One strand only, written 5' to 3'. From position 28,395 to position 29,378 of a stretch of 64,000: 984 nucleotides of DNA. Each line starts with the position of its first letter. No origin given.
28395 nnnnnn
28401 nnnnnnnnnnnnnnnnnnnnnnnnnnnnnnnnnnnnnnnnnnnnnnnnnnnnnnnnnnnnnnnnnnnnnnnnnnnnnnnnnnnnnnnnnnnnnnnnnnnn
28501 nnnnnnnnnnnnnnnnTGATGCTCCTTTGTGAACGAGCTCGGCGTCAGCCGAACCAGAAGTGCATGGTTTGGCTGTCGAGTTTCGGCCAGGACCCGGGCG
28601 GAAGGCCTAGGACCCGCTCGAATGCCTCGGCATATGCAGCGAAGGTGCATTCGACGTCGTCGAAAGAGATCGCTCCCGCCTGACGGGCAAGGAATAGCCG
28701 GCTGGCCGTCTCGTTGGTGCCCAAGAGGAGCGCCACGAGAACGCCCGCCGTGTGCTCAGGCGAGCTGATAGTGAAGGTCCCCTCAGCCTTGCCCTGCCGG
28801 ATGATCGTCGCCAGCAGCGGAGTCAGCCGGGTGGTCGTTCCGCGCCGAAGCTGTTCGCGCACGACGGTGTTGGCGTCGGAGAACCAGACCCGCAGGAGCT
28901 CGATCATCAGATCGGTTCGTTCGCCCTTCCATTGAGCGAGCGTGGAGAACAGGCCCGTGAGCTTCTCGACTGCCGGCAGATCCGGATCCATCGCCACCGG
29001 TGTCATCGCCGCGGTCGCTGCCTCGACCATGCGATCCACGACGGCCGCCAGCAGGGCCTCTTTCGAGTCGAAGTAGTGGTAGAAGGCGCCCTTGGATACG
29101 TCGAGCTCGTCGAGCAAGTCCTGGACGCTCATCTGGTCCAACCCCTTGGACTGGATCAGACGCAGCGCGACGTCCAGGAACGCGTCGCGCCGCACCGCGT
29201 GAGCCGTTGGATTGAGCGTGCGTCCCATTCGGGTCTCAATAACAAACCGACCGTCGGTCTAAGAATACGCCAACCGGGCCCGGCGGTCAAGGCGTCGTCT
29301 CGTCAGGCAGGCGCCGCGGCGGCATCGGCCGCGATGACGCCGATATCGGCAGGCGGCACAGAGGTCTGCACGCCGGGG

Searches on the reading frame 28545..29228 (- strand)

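Call 24: search_protein_families(library=pfam, proteins=[window:28545-29228:-], max_evalue=0.001)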
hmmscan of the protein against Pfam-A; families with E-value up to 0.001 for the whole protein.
window:28545-29228:- (227 aa): 2 families
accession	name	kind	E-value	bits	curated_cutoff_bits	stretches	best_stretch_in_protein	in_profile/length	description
PF00440.29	TetR_N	-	5.6e-16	58.5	24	1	18-63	2-47/47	Bacterial regulatory proteins, tetR family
PF21303.2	TetR_C_39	-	0.00015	22.7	27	1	117-167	15-65/92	Tetracyclin repressor-like, C-terminal domain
